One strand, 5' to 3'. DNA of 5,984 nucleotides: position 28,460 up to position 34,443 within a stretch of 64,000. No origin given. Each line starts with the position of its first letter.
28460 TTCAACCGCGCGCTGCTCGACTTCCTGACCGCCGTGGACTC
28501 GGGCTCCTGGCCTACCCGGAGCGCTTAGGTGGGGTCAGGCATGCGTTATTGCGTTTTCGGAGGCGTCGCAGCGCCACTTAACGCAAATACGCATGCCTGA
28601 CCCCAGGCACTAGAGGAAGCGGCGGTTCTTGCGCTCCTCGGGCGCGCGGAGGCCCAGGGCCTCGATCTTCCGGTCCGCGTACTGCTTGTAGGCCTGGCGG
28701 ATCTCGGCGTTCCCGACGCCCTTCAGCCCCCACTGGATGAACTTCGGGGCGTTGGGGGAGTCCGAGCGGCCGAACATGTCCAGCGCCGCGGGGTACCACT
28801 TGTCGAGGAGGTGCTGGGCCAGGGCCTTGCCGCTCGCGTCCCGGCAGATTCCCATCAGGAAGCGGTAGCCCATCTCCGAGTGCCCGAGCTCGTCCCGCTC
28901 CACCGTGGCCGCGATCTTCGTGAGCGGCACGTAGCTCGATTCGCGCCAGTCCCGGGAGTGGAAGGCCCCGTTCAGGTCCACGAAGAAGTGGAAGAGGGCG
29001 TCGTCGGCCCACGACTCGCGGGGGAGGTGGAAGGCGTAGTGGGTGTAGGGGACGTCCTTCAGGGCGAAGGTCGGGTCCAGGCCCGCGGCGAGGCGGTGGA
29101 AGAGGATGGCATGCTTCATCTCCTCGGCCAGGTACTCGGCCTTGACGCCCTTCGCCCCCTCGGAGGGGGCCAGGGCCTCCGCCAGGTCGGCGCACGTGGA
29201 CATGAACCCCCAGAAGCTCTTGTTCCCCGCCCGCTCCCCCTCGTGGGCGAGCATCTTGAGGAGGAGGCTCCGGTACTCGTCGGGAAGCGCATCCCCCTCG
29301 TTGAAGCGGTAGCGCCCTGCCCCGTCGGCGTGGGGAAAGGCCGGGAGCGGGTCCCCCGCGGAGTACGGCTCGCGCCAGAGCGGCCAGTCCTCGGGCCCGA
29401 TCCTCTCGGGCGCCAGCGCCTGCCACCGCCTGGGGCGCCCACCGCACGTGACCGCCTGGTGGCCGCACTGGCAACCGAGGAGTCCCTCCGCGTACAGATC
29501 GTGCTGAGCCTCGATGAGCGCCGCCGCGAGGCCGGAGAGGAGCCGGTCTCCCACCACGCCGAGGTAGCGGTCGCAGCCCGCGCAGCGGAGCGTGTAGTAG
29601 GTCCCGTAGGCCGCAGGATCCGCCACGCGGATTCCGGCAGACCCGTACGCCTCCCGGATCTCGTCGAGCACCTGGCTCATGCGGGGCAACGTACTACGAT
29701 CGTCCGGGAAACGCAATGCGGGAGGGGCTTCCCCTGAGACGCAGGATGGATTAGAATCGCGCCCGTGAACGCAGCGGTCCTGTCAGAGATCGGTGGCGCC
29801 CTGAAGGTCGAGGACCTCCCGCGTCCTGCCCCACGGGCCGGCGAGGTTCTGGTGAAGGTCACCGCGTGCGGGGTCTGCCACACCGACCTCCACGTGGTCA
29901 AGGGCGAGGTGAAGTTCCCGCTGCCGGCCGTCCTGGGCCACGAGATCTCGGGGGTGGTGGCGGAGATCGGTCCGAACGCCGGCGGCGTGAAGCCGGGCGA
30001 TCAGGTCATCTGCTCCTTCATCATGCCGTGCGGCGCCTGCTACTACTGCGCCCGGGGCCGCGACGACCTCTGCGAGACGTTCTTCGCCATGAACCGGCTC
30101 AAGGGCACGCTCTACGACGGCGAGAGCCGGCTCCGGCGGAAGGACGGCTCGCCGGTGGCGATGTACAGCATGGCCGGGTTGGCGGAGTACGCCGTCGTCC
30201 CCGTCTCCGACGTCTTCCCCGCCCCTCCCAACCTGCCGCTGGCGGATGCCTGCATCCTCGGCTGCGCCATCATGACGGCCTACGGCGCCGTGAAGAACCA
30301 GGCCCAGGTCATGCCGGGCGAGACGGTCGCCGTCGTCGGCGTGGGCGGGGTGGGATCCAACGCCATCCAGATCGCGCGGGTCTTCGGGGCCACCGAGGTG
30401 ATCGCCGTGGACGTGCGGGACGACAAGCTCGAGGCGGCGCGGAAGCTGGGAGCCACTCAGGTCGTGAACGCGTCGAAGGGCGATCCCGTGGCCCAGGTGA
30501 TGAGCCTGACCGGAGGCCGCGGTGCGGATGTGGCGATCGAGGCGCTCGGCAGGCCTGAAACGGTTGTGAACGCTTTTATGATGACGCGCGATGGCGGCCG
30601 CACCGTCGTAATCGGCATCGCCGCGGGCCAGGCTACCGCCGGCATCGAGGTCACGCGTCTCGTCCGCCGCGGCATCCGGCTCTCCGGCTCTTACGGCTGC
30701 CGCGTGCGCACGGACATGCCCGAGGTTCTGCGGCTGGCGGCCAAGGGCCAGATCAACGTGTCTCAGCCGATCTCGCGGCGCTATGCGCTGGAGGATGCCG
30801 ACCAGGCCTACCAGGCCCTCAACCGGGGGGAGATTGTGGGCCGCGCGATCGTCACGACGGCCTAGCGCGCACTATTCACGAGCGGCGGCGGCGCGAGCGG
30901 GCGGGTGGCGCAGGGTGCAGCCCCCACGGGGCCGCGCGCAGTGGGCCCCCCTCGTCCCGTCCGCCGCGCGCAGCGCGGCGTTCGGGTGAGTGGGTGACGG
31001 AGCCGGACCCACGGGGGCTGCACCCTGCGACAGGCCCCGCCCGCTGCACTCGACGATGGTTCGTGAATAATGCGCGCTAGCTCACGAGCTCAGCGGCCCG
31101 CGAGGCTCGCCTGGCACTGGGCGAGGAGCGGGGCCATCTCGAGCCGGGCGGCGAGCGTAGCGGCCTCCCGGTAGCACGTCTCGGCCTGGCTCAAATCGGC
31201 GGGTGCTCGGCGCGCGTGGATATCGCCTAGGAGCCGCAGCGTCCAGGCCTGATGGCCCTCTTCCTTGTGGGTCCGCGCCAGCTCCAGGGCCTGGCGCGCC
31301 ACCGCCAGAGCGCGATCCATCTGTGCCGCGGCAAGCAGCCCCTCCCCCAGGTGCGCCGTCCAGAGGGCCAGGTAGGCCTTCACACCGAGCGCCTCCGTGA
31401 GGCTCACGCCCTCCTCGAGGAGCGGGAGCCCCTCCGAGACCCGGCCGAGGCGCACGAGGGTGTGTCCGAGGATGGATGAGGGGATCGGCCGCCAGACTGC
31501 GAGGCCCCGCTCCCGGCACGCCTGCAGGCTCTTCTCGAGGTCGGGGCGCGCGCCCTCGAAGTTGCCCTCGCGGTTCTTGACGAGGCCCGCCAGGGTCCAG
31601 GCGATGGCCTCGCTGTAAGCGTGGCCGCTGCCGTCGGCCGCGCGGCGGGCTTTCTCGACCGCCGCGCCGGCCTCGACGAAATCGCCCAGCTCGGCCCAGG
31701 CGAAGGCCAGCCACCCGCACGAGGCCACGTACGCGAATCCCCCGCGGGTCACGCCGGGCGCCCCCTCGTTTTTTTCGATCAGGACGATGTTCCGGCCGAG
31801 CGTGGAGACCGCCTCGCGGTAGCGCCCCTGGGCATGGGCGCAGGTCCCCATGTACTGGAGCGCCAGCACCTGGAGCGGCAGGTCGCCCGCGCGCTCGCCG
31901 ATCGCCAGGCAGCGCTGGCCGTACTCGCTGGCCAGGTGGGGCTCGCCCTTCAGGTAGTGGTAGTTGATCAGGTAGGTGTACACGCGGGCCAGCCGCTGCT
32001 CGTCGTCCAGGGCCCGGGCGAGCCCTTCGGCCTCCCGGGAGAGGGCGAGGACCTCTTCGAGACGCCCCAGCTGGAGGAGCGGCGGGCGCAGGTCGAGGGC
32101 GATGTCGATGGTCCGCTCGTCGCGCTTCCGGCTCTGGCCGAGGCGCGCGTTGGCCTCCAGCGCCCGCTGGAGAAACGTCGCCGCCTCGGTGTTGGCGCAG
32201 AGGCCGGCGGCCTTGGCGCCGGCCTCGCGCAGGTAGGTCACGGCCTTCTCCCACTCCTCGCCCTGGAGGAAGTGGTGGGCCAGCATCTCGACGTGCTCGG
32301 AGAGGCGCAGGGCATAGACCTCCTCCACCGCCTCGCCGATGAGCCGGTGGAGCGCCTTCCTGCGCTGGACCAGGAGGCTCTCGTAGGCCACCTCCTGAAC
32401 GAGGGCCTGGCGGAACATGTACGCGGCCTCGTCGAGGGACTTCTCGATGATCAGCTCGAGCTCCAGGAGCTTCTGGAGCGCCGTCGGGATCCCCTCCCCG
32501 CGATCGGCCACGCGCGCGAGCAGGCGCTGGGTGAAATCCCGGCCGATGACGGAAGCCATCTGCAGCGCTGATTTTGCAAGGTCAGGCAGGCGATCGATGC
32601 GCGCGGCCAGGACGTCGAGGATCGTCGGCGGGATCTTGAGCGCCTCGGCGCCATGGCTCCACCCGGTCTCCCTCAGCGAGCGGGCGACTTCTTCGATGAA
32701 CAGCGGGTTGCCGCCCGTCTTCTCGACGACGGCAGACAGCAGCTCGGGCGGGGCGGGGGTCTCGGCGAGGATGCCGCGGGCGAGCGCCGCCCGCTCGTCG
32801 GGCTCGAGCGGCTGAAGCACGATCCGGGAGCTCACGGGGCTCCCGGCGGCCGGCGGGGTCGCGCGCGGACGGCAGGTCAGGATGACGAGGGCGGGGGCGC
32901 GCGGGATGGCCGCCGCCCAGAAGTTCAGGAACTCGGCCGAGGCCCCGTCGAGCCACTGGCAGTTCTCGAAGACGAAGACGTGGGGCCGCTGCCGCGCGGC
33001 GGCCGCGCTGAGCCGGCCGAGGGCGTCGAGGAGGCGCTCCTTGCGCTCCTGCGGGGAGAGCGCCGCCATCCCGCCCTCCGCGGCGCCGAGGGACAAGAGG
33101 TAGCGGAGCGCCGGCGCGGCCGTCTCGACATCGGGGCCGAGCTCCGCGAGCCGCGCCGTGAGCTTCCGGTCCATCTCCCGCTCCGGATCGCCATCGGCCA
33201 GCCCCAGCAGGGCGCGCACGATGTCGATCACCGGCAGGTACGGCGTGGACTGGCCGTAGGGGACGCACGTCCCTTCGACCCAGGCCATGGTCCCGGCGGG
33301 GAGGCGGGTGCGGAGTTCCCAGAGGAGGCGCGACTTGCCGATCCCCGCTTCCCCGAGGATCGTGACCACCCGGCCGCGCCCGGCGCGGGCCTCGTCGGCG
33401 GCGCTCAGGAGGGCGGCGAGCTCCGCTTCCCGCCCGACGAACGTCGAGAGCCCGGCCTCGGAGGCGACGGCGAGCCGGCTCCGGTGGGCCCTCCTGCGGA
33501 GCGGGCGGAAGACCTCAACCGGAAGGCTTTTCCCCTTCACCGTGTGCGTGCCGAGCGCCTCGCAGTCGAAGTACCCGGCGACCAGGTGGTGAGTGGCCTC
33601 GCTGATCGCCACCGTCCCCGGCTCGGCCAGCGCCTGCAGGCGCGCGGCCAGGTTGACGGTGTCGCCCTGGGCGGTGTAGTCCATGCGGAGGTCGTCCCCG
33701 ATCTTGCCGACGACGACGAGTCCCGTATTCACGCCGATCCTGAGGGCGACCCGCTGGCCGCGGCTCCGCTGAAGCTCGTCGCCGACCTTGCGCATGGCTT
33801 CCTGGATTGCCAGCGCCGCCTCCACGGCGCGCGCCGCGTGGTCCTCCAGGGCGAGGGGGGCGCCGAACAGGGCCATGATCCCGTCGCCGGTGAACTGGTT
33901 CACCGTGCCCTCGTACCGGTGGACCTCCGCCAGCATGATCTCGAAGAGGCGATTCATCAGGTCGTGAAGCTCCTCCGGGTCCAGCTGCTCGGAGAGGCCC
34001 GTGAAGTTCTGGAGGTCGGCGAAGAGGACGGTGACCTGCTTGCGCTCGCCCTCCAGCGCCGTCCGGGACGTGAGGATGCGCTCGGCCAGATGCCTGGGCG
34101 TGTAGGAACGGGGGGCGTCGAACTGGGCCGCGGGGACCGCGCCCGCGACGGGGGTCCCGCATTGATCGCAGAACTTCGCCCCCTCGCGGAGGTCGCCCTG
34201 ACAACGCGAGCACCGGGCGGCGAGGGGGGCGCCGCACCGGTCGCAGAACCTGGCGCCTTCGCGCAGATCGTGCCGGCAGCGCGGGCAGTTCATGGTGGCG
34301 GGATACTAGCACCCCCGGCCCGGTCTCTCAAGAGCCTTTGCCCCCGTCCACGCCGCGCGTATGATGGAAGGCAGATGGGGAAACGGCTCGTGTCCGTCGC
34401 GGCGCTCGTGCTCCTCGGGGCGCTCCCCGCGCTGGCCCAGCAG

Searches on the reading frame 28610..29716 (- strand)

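Call 48: search_protein_families(library=pfam, proteins=[window:28610-29716:-], max_evalue=0.00001)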
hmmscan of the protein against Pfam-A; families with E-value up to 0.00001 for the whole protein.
window:28610-29716:- (368 aa): 1 family
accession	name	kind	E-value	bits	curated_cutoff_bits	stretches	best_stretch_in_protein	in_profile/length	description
PF05138.18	PaaA_PaaC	-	3.7e-17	62.8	28.5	1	226-363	95-230/263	Phenylacetic acid catabolic protein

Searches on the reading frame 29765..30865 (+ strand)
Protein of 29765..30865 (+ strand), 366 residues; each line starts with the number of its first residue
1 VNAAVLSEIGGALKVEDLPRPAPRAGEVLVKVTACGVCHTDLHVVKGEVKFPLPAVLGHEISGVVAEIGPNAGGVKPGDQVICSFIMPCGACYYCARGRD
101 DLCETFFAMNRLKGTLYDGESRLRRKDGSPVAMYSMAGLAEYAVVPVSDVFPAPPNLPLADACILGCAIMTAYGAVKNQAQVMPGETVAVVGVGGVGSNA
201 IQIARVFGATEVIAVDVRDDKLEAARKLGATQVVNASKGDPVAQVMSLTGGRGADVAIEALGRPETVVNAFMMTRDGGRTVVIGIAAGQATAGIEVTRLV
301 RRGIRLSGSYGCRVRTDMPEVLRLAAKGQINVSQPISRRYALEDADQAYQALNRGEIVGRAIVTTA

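Call 37: search_protein_families(library=pfam, proteins=[window:29765-30865:+], max_evalue=0.001)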
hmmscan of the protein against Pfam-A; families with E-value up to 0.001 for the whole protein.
window:29765-30865:+ (366 aa): 6 families
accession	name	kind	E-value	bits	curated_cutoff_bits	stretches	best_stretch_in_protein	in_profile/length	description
PF00107.32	ADH_zinc_N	-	2.7e-34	118.3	31.8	1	195-326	1-128/129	Zinc-binding dehydrogenase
PF08240.17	ADH_N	-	2e-28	99.1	23.5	1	25-154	2-103/104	Alcohol dehydrogenase GroES-like domain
PF13602.12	ADH_zinc_N_2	-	1.5e-11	45.8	27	1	228-363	1-134/134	Zinc-binding dehydrogenase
PF16912.11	Glu_dehyd_C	-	9.4e-08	32.2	34.9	1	175-351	22-200/211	Glucose dehydrogenase C-terminus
PF01262.27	AlaDh_PNT_C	-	0.00012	22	23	1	170-233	17-76/214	Alanine dehydrogenase/PNT, C-terminal domain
PF02826.25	2-Hacid_dh_C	-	0.00021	21.2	25.1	1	180-231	31-81/178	D-isomer specific 2-hydroxyacid dehydrogenase, NAD binding domain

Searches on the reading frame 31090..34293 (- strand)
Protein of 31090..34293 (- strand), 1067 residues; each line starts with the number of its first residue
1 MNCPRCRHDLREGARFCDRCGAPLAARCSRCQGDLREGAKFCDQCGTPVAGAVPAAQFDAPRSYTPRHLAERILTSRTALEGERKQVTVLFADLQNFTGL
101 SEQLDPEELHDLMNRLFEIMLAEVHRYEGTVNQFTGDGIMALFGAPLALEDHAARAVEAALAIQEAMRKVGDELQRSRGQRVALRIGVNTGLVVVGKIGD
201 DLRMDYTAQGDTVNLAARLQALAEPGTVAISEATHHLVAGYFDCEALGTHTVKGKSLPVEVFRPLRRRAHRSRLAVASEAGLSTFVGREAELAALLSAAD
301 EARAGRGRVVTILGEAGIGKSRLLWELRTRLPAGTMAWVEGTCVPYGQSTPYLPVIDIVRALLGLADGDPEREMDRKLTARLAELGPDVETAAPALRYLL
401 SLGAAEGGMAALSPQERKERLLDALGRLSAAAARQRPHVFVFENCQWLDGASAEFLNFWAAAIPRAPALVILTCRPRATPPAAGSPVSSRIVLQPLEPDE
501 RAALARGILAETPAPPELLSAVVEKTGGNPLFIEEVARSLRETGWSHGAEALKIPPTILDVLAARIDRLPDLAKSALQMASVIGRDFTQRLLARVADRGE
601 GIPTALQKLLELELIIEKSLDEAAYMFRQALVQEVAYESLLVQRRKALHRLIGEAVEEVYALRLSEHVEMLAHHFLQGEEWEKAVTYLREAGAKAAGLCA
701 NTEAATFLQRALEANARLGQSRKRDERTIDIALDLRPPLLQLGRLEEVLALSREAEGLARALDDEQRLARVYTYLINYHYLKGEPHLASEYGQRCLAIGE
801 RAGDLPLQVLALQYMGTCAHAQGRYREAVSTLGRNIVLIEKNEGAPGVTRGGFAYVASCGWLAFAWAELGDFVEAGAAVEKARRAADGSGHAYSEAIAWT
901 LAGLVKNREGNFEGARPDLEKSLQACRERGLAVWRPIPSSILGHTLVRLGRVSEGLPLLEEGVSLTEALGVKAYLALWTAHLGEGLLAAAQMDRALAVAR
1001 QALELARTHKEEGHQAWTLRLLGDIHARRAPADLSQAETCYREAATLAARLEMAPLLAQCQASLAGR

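Call 37: search_protein_families(library=pfam, proteins=[window:31090-34293:-], max_evalue=0.001)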
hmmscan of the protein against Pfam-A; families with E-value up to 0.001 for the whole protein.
window:31090-34293:- (1067 aa): 9 families
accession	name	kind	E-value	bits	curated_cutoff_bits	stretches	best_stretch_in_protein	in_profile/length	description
PF00211.25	Guanylate_cyc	-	5.1e-29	101.6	21.9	1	84-256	6-174/183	Adenylate and Guanylate cyclase catalytic domain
PF13191.12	AAA_16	-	9.3e-29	101.5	32.6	1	284-470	1-166/167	AAA ATPase domain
PF13424.12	TPR_12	-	2.5e-13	50.5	30.1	1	768-832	2-68/77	Tetratricopeptide repeat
PF12773.13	DZR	-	2.2e-11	44.2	27.3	1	3-46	1-45/45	Double zinc ribbon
PF13240.11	Zn_Ribbon_1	-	8.9e-11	41.7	25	2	3-24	2-23/23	zinc-ribbon domain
PF13401.12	AAA_22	-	3.9e-05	24.4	27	1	307-459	5-104/130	AAA domain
PF17874.7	TPR_MalT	-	0.00012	21.9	45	0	934-1065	38-168/336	MalT-like TPR region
PF18912.6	DZR_2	-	0.00024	21.3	27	0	3-25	24-47/56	Double zinc ribbon domain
PF13248.11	Zn_ribbon_3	-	0.00029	20.6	27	0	2-24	4-26/26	zinc-ribbon domain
